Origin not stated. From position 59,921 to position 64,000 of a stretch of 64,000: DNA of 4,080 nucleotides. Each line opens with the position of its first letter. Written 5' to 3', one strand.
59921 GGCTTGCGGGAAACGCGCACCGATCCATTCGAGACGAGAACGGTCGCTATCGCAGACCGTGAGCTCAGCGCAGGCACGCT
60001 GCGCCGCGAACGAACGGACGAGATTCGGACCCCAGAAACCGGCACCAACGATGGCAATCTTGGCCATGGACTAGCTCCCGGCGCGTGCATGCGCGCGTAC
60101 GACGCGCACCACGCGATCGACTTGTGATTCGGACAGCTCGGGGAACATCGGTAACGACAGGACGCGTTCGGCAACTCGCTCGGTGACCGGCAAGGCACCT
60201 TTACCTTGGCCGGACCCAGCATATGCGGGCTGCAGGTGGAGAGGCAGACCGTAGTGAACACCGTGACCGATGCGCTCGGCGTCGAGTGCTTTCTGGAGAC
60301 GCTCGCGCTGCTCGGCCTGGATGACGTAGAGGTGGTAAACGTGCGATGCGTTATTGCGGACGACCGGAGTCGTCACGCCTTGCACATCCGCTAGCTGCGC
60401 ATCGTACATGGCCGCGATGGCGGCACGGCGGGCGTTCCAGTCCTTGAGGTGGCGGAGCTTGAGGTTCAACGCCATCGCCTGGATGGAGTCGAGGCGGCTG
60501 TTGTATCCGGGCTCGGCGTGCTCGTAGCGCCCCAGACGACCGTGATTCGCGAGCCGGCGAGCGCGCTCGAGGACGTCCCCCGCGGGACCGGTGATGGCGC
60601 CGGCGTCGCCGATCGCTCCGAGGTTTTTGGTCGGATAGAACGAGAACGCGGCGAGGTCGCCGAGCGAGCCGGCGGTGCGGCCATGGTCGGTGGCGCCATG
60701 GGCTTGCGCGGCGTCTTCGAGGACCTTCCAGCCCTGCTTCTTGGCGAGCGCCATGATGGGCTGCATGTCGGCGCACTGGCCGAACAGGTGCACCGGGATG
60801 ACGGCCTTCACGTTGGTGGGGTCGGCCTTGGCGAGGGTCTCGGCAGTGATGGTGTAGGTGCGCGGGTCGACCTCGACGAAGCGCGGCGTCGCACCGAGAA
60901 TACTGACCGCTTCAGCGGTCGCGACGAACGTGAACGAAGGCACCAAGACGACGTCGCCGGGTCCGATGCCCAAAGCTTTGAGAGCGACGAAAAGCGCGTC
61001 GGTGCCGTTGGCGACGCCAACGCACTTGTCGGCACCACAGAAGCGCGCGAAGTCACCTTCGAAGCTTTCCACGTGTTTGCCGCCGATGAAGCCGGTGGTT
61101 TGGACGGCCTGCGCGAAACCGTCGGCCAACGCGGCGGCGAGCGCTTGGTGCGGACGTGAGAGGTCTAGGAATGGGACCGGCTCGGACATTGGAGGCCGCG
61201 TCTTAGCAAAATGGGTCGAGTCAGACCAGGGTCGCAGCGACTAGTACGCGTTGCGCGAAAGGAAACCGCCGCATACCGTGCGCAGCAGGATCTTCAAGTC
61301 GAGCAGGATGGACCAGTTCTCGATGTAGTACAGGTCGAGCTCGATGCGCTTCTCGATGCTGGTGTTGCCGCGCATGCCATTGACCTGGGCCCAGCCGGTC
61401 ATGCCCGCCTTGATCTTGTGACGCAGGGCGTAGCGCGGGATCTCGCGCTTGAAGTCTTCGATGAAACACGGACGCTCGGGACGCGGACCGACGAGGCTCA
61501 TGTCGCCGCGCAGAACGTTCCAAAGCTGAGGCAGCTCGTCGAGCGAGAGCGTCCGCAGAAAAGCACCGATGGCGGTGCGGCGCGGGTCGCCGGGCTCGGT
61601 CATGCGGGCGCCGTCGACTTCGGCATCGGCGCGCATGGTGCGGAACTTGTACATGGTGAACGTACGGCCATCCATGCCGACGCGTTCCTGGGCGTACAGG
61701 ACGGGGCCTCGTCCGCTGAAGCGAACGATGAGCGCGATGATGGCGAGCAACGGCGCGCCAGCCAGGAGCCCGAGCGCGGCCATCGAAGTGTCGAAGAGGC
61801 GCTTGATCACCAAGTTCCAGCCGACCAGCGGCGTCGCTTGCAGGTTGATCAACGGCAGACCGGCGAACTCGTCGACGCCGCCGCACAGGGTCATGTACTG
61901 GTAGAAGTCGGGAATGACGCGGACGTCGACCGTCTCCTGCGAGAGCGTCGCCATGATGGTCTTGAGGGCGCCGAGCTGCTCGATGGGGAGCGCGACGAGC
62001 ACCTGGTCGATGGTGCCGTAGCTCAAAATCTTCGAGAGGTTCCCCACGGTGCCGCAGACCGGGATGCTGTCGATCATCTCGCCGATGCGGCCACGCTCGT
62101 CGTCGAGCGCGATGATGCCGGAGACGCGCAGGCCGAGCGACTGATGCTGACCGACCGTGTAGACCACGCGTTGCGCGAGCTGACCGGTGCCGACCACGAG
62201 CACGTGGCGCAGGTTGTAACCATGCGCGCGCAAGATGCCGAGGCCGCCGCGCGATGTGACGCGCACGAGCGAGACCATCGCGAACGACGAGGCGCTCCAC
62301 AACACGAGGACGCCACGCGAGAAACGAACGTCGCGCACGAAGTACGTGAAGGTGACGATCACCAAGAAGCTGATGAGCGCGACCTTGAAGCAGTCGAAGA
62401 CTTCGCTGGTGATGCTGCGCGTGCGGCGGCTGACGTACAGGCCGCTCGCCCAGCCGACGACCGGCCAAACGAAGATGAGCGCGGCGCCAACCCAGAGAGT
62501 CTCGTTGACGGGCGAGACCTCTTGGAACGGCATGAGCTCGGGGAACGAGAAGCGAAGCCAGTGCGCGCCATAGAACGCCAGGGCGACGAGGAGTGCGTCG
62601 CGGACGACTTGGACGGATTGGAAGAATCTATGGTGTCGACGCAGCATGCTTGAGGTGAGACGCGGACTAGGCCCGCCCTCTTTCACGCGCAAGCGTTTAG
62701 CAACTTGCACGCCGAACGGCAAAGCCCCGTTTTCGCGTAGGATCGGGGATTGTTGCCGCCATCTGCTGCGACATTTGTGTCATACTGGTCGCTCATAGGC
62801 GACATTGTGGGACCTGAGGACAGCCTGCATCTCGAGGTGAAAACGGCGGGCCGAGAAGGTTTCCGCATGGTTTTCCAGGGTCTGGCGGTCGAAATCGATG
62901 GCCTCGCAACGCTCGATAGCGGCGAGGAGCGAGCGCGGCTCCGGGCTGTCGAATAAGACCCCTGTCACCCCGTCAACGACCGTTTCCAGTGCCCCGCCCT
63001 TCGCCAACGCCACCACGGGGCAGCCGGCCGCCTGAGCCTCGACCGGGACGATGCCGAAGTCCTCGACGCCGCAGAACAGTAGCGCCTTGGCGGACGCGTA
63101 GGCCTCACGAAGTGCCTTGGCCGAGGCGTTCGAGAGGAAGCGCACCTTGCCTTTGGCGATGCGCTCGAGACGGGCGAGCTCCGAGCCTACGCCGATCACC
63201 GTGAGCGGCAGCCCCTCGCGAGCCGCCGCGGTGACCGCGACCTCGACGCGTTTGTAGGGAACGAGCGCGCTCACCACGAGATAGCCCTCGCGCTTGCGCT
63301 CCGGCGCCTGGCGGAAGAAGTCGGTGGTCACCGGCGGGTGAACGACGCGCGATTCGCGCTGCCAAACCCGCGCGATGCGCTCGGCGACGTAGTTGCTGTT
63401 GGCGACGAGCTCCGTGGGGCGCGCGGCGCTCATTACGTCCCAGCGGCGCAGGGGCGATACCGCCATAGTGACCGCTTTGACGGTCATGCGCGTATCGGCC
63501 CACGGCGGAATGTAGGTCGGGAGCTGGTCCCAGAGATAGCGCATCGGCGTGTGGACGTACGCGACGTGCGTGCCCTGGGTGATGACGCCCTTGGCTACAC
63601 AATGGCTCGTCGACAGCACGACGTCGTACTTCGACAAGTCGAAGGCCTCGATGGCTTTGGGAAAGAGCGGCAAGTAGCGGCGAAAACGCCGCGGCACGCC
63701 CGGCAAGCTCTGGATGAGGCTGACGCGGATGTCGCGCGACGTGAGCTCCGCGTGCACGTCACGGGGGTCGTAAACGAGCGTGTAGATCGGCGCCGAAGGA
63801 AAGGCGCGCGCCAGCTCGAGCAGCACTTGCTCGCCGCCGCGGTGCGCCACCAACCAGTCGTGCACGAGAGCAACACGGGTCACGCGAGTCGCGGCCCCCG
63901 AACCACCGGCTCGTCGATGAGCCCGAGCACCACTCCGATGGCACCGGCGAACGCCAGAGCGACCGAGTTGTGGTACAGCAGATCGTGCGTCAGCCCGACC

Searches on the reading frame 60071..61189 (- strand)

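Call 68: search_protein_families(library=pfam, proteins=[window:60071-61189:-], max_evalue=0.001)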
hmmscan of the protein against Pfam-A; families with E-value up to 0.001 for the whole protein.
window:60071-61189:- (372 aa): 3 families
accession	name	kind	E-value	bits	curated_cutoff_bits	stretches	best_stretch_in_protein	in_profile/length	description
PF01041.23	DegT_DnrJ_EryC1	-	7.7e-110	367.9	19.8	1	25-364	11-359/360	DegT/DnrJ/EryC1/StrS aminotransferase family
PF00155.27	Aminotran_1_2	-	5.4e-09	36.1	19.7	1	14-303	19-323/361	Aminotransferase class I and II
PF00266.25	Aminotran_5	-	0.00079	18.9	21.5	0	38-167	43-183/371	Aminotransferase class-V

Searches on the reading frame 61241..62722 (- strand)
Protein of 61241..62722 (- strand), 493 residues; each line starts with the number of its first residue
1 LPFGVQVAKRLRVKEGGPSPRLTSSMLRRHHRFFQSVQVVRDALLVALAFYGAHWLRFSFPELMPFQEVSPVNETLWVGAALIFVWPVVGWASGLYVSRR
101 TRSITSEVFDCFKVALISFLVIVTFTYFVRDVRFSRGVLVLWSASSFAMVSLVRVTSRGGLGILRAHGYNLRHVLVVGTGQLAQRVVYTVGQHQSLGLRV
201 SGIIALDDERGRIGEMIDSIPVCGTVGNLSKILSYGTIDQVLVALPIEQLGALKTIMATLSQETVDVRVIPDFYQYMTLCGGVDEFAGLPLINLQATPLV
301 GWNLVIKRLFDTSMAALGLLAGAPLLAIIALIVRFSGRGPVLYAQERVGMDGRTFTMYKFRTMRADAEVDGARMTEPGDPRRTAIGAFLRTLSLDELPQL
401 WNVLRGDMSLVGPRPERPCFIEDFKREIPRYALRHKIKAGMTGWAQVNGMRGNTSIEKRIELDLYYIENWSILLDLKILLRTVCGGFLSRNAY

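Call 68: search_protein_families(library=pfam, proteins=[window:61241-62722:-], max_evalue=0.001)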
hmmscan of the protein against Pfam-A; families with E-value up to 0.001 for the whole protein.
window:61241-62722:- (493 aa): 2 families
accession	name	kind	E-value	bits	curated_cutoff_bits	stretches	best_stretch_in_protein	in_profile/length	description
PF02397.22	Bac_transf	-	6.5e-69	231.5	27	1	307-483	1-174/179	Bacterial sugar transferase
PF13727.12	CoA_binding_3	-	8.4e-26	91.5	25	1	92-271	2-175/175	CoA-binding domain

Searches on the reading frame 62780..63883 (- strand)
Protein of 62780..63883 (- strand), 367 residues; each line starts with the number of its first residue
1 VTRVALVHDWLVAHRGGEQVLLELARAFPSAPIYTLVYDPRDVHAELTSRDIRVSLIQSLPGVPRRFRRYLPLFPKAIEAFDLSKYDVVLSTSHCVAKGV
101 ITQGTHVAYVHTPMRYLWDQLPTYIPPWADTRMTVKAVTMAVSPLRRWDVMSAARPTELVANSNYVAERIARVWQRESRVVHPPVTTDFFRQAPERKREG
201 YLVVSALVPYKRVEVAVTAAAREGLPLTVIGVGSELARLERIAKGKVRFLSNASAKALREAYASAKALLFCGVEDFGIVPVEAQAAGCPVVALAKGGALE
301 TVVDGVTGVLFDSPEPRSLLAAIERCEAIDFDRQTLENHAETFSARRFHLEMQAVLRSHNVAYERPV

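Call 68: search_protein_families(library=pfam, proteins=[window:62780-63883:-], max_evalue=0.001)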
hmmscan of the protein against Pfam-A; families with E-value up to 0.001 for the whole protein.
window:62780-63883:- (367 aa): 3 families
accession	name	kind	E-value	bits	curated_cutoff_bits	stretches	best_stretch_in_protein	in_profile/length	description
PF00534.26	Glycos_transf_1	-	1.4e-23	83.8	26.4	1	188-337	5-166/172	Glycosyl transferases group 1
PF13692.12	Glyco_trans_1_4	-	1.1e-15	58.6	27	1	203-325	6-138/142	Glycosyl transferases group 1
PF13439.12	Glyco_transf_4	-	2.5e-08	34.6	28.5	1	16-188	3-169/170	Glycosyltransferase Family 4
